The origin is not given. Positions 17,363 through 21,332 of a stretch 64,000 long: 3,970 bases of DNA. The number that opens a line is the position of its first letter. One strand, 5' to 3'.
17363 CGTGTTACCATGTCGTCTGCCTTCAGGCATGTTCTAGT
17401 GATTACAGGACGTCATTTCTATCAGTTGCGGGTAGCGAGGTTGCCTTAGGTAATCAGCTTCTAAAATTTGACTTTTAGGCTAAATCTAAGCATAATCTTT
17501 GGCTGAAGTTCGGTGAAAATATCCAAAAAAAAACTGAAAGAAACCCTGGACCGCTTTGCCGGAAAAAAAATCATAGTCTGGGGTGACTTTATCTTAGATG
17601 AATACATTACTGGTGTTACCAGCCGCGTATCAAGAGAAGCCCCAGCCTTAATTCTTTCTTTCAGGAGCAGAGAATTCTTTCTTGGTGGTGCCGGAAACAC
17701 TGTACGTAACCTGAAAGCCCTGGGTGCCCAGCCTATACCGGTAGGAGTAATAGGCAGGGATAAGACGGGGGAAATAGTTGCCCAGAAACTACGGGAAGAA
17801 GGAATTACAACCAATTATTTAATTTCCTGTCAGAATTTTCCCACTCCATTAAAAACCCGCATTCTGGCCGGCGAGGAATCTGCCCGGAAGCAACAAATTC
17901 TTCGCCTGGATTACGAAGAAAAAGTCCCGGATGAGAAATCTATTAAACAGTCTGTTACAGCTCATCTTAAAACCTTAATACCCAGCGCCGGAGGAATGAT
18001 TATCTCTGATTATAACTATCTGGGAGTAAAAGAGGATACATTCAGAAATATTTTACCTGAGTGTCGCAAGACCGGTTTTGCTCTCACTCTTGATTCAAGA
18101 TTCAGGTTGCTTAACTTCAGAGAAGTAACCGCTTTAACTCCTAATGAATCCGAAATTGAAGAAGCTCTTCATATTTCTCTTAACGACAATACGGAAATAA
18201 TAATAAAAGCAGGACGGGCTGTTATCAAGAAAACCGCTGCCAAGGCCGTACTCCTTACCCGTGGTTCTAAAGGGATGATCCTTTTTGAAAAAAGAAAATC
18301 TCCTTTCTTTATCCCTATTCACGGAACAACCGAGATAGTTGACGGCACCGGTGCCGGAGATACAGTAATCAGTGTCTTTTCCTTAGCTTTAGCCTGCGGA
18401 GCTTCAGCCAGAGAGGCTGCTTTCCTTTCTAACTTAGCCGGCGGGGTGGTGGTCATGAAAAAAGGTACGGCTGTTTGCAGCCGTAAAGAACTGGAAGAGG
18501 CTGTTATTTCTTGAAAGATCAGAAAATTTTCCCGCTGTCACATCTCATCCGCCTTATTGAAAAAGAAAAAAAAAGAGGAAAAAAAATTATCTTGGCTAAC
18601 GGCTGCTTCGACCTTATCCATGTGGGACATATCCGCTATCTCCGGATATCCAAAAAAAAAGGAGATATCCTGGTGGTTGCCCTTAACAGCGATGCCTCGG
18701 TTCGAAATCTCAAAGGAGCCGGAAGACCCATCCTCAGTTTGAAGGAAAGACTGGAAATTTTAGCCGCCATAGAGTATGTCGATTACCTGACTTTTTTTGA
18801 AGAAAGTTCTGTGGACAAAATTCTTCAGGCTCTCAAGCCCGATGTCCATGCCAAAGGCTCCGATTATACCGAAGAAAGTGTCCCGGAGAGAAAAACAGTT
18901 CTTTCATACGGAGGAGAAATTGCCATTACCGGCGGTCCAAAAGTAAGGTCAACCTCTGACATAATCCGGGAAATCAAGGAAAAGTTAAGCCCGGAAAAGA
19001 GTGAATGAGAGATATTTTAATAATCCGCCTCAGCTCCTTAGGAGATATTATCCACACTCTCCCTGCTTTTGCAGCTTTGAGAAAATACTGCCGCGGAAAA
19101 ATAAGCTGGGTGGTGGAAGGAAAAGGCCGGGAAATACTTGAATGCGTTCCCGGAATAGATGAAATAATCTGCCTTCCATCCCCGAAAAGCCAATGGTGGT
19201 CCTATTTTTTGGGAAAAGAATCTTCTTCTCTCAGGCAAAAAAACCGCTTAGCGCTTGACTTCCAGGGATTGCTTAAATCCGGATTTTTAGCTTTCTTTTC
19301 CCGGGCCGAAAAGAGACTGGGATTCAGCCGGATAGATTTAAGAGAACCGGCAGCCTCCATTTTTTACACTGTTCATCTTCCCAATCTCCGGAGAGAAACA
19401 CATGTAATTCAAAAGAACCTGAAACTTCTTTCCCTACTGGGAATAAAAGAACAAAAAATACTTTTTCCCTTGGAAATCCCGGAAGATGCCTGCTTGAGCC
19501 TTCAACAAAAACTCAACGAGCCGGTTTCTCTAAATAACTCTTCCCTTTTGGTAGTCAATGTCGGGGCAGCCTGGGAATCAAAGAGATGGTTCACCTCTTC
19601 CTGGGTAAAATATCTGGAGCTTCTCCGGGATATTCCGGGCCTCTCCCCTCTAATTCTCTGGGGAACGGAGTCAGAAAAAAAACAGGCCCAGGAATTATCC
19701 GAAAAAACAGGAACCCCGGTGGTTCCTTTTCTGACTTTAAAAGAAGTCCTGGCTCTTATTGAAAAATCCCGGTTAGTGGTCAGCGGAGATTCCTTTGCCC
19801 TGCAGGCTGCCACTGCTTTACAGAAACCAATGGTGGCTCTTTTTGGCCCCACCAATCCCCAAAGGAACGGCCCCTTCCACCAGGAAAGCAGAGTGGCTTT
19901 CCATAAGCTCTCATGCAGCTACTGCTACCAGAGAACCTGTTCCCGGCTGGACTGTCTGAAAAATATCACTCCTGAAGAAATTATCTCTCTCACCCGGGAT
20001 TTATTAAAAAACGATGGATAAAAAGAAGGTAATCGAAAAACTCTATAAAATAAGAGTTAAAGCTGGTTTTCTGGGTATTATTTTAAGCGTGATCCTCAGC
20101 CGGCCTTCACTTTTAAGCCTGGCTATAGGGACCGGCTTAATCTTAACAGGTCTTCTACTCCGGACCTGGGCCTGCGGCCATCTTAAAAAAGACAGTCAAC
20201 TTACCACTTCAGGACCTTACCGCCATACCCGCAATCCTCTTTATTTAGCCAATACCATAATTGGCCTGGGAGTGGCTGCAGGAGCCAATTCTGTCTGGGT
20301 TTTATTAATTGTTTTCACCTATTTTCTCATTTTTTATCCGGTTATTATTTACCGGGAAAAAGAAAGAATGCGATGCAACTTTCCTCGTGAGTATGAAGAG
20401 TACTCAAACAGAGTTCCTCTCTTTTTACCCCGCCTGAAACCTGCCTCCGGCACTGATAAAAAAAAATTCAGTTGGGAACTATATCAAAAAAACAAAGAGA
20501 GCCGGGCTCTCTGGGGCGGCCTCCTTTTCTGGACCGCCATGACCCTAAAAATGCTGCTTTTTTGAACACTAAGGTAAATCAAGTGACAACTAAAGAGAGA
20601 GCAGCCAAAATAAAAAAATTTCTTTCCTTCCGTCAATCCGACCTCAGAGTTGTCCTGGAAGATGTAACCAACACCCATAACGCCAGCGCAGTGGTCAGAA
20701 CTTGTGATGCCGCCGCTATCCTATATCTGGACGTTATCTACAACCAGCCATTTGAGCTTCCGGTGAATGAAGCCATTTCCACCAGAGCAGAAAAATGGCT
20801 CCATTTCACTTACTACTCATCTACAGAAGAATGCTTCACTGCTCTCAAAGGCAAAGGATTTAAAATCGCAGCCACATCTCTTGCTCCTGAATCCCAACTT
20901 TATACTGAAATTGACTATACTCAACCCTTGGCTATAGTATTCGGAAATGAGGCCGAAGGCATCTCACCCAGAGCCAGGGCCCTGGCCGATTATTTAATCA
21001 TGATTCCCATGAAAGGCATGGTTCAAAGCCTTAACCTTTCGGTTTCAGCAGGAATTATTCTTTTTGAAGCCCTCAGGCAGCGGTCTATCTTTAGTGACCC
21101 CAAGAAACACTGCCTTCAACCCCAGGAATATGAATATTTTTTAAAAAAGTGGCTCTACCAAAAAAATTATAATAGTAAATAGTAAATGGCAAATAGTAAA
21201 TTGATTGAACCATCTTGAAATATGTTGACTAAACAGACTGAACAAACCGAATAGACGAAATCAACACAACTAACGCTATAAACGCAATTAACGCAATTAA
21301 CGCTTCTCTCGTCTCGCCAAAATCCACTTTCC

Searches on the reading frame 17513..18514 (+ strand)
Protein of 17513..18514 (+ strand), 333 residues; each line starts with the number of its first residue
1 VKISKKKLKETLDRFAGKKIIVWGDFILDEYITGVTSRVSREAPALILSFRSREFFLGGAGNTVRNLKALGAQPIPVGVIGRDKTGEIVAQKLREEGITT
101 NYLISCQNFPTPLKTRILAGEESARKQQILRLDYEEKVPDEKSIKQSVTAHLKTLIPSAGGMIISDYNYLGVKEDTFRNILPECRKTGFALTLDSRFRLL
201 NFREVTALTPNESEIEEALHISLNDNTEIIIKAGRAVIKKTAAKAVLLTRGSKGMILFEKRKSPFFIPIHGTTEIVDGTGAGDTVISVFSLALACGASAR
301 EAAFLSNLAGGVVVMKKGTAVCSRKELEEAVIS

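Call 16: search_protein_families(library=pfam, proteins=[window:17513-18514:+])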
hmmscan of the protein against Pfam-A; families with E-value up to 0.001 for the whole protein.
window:17513-18514:+ (333 aa): 1 family
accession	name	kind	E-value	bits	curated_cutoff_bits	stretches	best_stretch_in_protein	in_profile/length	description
PF00294.29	PfkB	-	1.3e-34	120.4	25.8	1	39-323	21-299/302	pfkB family carbohydrate kinase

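Call 49: find_related_loci(query=window:17513-18514:+, collection=metagenome_contigs, flank=10000)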
Query window:17513-18514:+ (333 aa) in metagenome_contigs; peptide patterns used: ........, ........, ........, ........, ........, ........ (x = any residue, [..] = any of these).
139 stretches matched a pattern; 24 encode a relative of the query (tblastn E <= 1e-3); 24 distinct loci.
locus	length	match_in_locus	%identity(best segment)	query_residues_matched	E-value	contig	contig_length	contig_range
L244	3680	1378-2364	61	5-333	3e-137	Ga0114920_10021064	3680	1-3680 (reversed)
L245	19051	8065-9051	60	5-333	1e-130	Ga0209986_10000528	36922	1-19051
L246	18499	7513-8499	60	5-333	2e-130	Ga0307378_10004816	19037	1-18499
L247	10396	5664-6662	59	1-333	6e-130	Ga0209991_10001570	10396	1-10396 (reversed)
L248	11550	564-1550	58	5-333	3e-129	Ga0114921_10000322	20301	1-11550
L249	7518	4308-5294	59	5-333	7e-128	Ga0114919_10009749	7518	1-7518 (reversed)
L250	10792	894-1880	59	5-333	7e-128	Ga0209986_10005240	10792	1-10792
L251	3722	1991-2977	57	5-333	1e-129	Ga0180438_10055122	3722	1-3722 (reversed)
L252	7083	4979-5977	56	1-333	2e-126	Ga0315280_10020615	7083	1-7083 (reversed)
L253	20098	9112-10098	56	5-333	7e-122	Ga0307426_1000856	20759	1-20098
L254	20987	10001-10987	52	5-333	6e-114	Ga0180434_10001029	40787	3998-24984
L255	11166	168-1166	52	1-333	2e-113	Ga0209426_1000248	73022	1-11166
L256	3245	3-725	57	93-333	4e-88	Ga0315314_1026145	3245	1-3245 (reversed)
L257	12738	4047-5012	45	6-329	2e-83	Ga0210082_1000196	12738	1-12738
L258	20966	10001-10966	47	5-328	4e-82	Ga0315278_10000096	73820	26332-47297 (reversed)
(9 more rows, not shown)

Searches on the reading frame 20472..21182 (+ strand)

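Call 16: search_protein_families(library=pfam, proteins=[window:20472-21182:+])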
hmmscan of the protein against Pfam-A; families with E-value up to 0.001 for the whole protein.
window:20472-21182:+ (236 aa): 1 family
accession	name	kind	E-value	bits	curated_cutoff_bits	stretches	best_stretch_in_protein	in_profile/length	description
PF00588.24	SpoU_methylase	-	8.9e-33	113.8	29.7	1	58-198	2-142/142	SpoU rRNA Methylase family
